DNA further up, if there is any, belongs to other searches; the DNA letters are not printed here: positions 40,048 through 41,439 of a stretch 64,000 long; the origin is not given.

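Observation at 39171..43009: Second, divergent NeuB-family synthase bracketed by two Gfo/Idh/MocA oxidoreductases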

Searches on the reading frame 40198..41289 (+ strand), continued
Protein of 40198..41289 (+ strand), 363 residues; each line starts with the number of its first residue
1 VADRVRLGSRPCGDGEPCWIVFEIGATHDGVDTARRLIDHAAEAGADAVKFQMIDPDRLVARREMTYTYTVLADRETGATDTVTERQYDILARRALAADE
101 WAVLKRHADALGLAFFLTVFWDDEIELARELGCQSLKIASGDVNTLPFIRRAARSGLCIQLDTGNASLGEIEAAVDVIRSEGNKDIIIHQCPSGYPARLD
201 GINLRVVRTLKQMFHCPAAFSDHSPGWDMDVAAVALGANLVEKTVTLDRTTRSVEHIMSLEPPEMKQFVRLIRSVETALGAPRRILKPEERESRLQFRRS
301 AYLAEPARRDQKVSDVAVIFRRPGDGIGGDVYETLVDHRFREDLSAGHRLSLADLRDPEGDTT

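Call 40: find_encoding_contigs(protein=P0121, flank=10000, max_places=3)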
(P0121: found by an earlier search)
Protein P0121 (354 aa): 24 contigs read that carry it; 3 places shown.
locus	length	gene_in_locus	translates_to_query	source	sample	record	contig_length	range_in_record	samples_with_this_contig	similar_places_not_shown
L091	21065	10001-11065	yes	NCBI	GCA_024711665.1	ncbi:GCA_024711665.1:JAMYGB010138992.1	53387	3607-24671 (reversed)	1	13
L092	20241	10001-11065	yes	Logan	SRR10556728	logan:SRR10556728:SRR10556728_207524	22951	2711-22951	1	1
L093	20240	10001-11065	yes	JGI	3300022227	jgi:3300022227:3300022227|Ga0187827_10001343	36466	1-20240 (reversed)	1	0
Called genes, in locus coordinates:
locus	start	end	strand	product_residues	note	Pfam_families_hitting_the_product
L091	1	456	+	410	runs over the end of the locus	PF00155:Aminotran_1_2, PF01041:DegT_DnrJ_EryC1, PF01212:Beta_elim_lyase, PF00266:Aminotran_5 (weak), PF01053:Cys_Met_Meta_PP (weak)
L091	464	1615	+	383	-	-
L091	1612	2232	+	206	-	PF00117:GATase, PF01174:SNO (faint)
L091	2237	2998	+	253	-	PF00977:His_biosynth, PF02581:TMP-TENI (faint), PF01207:Dus (faint), PF03060:NMO (faint)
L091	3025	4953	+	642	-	PF00664:ABC_membrane, PF00005:ABC_tran, PF02463:SMC_N (faint)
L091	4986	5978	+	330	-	PF01073:3Beta_HSD, PF01370:Epimerase, PF02719:Polysacc_synt_2, PF04321:RmlD_sub_bind, PF05368:NmrA (weak), PF07993:NAD_binding_4 (faint), PF16363:GDP_Man_Dehyd, PF13460:NAD_binding_10 (weak)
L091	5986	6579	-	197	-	PF00929:RNase_T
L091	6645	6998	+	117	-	PF04055:Radical_SAM (weak)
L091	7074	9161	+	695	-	PF02310:B12-binding (weak), PF04055:Radical_SAM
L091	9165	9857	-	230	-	PF02348:CTP_transf_3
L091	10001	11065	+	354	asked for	PF03102:NeuB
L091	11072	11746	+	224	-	PF02348:CTP_transf_3, PF12804:NTP_transf_3 (weak)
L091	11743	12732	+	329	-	PF01408:GFO_IDH_MocA, PF22725:GFO_IDH_MocA_C3, PF02894:GFO_IDH_MocA_C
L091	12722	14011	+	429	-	PF00202:Aminotran_3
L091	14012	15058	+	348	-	-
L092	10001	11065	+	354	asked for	PF03102:NeuB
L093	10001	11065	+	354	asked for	PF03102:NeuB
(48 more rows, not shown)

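Call 42: find_encoding_contigs(protein=P0045, flank=10000, max_places=1)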
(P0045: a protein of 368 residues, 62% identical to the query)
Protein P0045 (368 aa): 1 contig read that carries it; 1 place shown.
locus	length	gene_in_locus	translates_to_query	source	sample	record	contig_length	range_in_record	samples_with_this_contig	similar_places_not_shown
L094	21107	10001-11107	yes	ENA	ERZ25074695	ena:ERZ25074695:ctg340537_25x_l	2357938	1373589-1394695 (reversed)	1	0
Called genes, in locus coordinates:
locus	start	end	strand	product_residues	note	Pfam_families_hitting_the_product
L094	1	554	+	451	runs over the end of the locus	PF16822:ALGX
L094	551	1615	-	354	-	PF05426:Alginate_lyase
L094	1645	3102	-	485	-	PF13372:Alginate_exp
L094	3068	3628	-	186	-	PF08238:Sel1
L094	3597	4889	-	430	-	PF00483:NTP_transferase, PF01050:MannoseP_isomer, PF02311:AraC_binding (weak), PF07883:Cupin_2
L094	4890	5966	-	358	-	PF25964:BSH_ALG44, PF25965:Beta-barrel_ALG44 (weak)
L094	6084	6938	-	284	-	PF01596:Methyltransf_3, PF04989:RMNT_CmcI (weak), PF13578:Methyltransf_24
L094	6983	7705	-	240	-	PF01507:PAPS_reduct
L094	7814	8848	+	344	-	PF01073:3Beta_HSD, PF01370:Epimerase, PF02719:Polysacc_synt_2, PF04321:RmlD_sub_bind, PF05368:NmrA (faint), PF07993:NAD_binding_4 (faint), PF13460:NAD_binding_10, PF16363:GDP_Man_Dehyd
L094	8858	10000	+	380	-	PF00155:Aminotran_1_2, PF01041:DegT_DnrJ_EryC1, PF01212:Beta_elim_lyase (weak), PF00266:Aminotran_5 (weak), PF01053:Cys_Met_Meta_PP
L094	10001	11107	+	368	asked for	PF03102:NeuB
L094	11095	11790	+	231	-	PF02348:CTP_transf_3, PF12804:NTP_transf_3 (faint)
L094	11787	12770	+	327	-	PF01408:GFO_IDH_MocA, PF22725:GFO_IDH_MocA_C3, PF02894:GFO_IDH_MocA_C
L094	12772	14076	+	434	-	PF00202:Aminotran_3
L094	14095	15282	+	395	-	-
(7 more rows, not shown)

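Call 43: find_encoding_contigs(protein=P0110, flank=10000, max_places=1)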
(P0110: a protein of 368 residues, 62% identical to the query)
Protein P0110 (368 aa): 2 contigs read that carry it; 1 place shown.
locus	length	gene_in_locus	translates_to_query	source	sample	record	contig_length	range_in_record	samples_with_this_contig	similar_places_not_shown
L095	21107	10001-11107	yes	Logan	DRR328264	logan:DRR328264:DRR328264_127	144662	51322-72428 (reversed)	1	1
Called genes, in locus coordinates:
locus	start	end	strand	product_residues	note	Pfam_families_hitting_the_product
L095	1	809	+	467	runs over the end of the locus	PF00072:Response_reg, PF06490:FleQ (faint), PF00158:Sigma54_activat, PF14532:Sigma54_activ_2, PF25601:AAA_lid_14, PF02954:HTH_8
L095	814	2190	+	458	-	PF00070:Pyr_redox (faint), PF01210:NAD_Gly3P_dh_N (faint), PF01262:AlaDh_PNT_C (faint), PF02254:TrkA_N, PF07992:Pyr_redox_2 (faint), PF02080:TrkA_C, PF02254:TrkA_N, PF02080:TrkA_C, +1 more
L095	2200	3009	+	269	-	PF01177:Asp_Glu_race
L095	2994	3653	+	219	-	PF00702:Hydrolase, PF12710:HAD (weak), PF13419:HAD_2, PF13242:Hydrolase_like (weak)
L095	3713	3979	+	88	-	PF21979:Hfq_1, PF17209:Hfq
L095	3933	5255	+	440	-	PF13167:GTP-bdg_N, PF16360:GTP-bdg_M, PF00009:GTP_EFTU (faint), PF00350:Dynamin_N (faint), PF01926:MMR_HSR1, PF02421:FeoB_N (weak), PF19275:HflX_C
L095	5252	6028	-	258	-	PF03819:MazG, PF01503:PRA-PH (weak)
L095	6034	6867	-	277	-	PF01596:Methyltransf_3, PF04989:RMNT_CmcI, PF13578:Methyltransf_24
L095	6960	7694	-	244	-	PF01507:PAPS_reduct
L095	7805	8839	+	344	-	PF01073:3Beta_HSD, PF01370:Epimerase, PF02719:Polysacc_synt_2, PF04321:RmlD_sub_bind, PF05368:NmrA (faint), PF07993:NAD_binding_4 (faint), PF13460:NAD_binding_10 (weak), PF16363:GDP_Man_Dehyd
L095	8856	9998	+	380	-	PF01041:DegT_DnrJ_EryC1, PF00155:Aminotran_1_2, PF01212:Beta_elim_lyase (weak), PF00266:Aminotran_5 (weak), PF01053:Cys_Met_Meta_PP (weak)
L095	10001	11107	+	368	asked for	PF03102:NeuB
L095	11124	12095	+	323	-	PF01408:GFO_IDH_MocA, PF02894:GFO_IDH_MocA_C, PF22725:GFO_IDH_MocA_C3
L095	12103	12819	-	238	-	PF13489:Methyltransf_23, PF05175:MTS (weak), PF13847:Methyltransf_31, PF08241:Methyltransf_11, PF08242:Methyltransf_12, PF13649:Methyltransf_25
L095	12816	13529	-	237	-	PF02348:CTP_transf_3, PF12804:NTP_transf_3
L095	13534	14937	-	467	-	PF00202:Aminotran_3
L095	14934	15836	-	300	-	PF01408:GFO_IDH_MocA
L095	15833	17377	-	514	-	PF05159:Capsule_synth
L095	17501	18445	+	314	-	PF04101:Glyco_tran_28_C (weak)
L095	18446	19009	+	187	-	PF00551:Formyl_trans_N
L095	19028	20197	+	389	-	PF03102:NeuB, PF08666:SAF (weak)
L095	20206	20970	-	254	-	PF13489:Methyltransf_23, PF13847:Methyltransf_31, PF08241:Methyltransf_11, PF08242:Methyltransf_12 (weak), PF13649:Methyltransf_25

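Call 44: find_encoding_contigs(protein=P0036, flank=10000, max_places=1)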
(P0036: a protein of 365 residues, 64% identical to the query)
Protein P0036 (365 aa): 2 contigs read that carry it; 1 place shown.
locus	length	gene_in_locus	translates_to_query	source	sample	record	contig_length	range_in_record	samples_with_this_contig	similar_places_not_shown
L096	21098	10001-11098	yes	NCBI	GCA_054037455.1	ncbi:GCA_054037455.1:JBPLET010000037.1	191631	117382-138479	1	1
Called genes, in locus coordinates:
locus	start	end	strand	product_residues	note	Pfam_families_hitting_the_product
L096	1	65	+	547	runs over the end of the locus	PF01547:SBP_bac_1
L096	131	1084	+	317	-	PF00528:BPD_transp_1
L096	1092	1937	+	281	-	PF00528:BPD_transp_1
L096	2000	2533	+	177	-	PF13380:CoA_binding_2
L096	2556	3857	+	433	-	PF01053:Cys_Met_Meta_PP, PF00155:Aminotran_1_2 (weak), PF01041:DegT_DnrJ_EryC1 (weak), PF00266:Aminotran_5, PF01212:Beta_elim_lyase (weak)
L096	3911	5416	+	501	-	PF22025:ThiI_fer (weak), PF02926:THUMP, PF02568:ThiI, PF00581:Rhodanese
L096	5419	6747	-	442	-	PF03446:NAD_binding_2 (weak), PF03721:UDPG_MGDP_dh_N, PF00984:UDPG_MGDP_dh, PF03720:UDPG_MGDP_dh_C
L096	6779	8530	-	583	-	PF00664:ABC_membrane, PF00005:ABC_tran, PF02463:SMC_N (faint), PF13555:AAA_29 (weak), PF13304:AAA_21 (faint)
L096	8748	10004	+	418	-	PF13439:Glyco_transf_4, PF13579:Glyco_trans_4_4, PF20706:GT4-conflict, PF00534:Glycos_transf_1, PF13692:Glyco_trans_1_4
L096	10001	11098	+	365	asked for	PF03102:NeuB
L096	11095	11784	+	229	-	PF02348:CTP_transf_3, PF12804:NTP_transf_3 (weak)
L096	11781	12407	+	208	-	PF00117:GATase, PF01174:SNO (weak)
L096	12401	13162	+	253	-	PF00977:His_biosynth, PF03060:NMO (faint)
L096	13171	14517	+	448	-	-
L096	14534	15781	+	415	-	-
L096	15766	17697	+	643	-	PF13522:GATase_6, PF13537:GATase_7, PF00733:Asn_synthase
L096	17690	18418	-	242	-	PF13489:Methyltransf_23, PF08241:Methyltransf_11, PF08242:Methyltransf_12, PF13649:Methyltransf_25 (weak)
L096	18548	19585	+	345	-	PF00106:adh_short (weak), PF01073:3Beta_HSD, PF01370:Epimerase, PF02719:Polysacc_synt_2, PF04321:RmlD_sub_bind, PF07993:NAD_binding_4 (weak), PF08659:KR, PF16363:GDP_Man_Dehyd, +1 more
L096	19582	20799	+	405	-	PF01041:DegT_DnrJ_EryC1, PF00155:Aminotran_1_2, PF01212:Beta_elim_lyase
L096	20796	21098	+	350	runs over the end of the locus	-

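Call 45: find_encoding_contigs(protein=P0031, flank=10000, max_places=1)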
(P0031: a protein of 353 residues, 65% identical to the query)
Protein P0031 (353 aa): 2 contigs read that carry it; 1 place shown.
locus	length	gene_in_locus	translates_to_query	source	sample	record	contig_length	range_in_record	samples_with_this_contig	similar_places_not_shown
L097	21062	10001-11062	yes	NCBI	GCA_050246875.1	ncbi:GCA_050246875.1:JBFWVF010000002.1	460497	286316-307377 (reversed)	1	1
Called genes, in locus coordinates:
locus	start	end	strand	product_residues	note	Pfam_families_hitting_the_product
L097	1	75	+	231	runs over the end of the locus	PF00117:GATase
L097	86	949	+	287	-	PF00977:His_biosynth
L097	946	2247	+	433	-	-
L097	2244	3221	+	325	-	-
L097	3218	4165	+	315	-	-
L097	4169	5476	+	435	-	PF01041:DegT_DnrJ_EryC1, PF01212:Beta_elim_lyase (faint)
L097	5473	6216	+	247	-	PF02348:CTP_transf_3, PF12804:NTP_transf_3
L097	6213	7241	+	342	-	PF01408:GFO_IDH_MocA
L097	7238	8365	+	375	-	-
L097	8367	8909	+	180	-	PF13302:Acetyltransf_3, PF00583:Acetyltransf_1 (weak), PF13523:Acetyltransf_8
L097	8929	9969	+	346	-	PF00106:adh_short (weak), PF01073:3Beta_HSD, PF01370:Epimerase, PF02719:Polysacc_synt_2, PF04321:RmlD_sub_bind, PF07993:NAD_binding_4 (weak), PF13460:NAD_binding_10, PF16363:GDP_Man_Dehyd, +1 more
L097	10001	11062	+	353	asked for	PF03102:NeuB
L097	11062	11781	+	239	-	PF02348:CTP_transf_3, PF12804:NTP_transf_3 (weak)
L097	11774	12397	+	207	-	PF00117:GATase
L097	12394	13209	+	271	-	PF00977:His_biosynth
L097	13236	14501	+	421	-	-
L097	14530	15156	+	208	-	PF13489:Methyltransf_23 (faint), PF08241:Methyltransf_11, PF13649:Methyltransf_25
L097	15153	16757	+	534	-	-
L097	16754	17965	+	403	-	PF00155:Aminotran_1_2, PF01041:DegT_DnrJ_EryC1, PF01212:Beta_elim_lyase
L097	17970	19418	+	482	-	PF13302:Acetyltransf_3, PF00583:Acetyltransf_1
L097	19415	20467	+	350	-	PF03102:NeuB, PF08666:SAF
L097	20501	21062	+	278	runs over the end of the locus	PF08242:Methyltransf_12, PF13649:Methyltransf_25 (weak)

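Call 56: search_protein_families(library=pfam, proteins=[L026:3526-4623:+, L026:1632-2435:+, L026:4650-5813:+, L027:1495-3063:-, L001:8924-9988:+, L096:14534-15781:+, L097:7238-8365:+, L003:14481-15881:+, L026:6532-7365:+, L026:7377-8387:-], max_evalue=0.01)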
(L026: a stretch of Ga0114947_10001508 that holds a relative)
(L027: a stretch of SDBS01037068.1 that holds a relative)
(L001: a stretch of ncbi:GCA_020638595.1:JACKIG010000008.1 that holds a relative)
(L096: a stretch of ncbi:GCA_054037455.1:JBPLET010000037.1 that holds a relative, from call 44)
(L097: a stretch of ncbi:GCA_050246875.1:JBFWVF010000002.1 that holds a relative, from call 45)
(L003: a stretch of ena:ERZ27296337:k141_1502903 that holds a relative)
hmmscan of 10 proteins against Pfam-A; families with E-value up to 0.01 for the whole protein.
L026:3526-4623:+ (366 aa): 3 families
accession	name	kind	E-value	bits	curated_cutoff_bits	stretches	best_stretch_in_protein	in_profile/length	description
PF01636.29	APH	-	2.1e-12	47.8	23.2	1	59-270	3-206/239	Phosphotransferase enzyme family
PF03109.22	ABC1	-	5.1e-05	23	22.9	1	231-283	184-236/244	ABC1 atypical kinase-like domain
PF19974.5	TCAD9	-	6.5e-05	22.7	40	1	222-270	288-334/429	Ternary complex associated domain 9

L026:1632-2435:+ (268 aa): 2 families
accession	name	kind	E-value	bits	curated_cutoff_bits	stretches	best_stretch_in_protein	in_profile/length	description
PF02348.25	CTP_transf_3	-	3.2e-21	76.6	22.6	1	20-218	3-199/217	Cytidylyltransferase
PF12804.13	NTP_transf_3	-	1.5e-06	28.9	27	1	27-160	14-138/160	MobA-like NTP transferase domain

L026:4650-5813:+ (388 aa): 0 families

L027:1495-3063:- (523 aa): 1 family
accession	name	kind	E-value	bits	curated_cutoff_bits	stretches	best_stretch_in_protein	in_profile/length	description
PF05159.20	Capsule_synth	-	3e-09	37.2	20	1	284-406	135-261/310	Capsule polysaccharide biosynthesis protein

L001:8924-9988:+ (354 aa): 3 families
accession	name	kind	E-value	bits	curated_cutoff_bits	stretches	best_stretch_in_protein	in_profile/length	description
PF08241.18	Methyltransf_11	-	8.1e-05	23.6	21.2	0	165-211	44-94/95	Methyltransferase domain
PF13489.12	Methyltransf_23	-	0.0055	16.9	27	1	65-214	11-118/164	Methyltransferase domain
PF13649.12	Methyltransf_25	-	0.007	17.5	27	0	165-208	48-97/97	Methyltransferase domain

L096:14534-15781:+ (415 aa): 0 families

L097:7238-8365:+ (375 aa): 0 families

L003:14481-15881:+ (466 aa): 0 families

L026:6532-7365:+ (278 aa): 0 families

L026:7377-8387:- (337 aa): 2 families
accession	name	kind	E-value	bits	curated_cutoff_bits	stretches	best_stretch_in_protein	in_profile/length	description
PF10432.14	bact-PGI_C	-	1.7e-40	138.9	24.5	1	193-337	2-151/151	Bacterial phospho-glucose isomerase C-terminal SIS domain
PF01380.27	SIS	-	2.6e-08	34.2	25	1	43-154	5-120/131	SIS domain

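Call 66: search_protein_representatives(alignment_id=A1)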
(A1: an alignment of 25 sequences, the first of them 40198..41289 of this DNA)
Query: 25 sequences, 358 profile positions. Proteins with E-value up to 0.001 (for the whole library): 20045; up to 1e-10: 11245; up to 1e-30: 4018. The best 150 are listed.
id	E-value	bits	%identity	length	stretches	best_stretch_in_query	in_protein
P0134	3.1e-182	621.8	-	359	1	3-355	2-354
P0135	5.0e-164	561.8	-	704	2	4-356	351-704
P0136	7.2e-150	515.3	-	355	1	3-355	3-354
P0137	1.2e-146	504.6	-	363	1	4-355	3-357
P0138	3.5e-138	476.8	-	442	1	5-355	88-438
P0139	2.8e-129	447.5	-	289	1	4-288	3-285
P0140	5.4e-128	443.3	-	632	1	17-352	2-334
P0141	9.2e-126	436.0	-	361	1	3-355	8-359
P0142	5.4e-123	426.8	-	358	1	3-355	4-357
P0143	8.4e-123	426.2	-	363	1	3-356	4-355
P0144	1.3e-120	419.1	-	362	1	7-353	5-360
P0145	2.4e-118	411.6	-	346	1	3-353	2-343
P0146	3.1e-111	388.2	-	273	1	36-302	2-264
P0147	2.8e-110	385.0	-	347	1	18-355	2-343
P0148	2.1e-107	375.5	-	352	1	4-355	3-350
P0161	1.6e-97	343.0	-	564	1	4-350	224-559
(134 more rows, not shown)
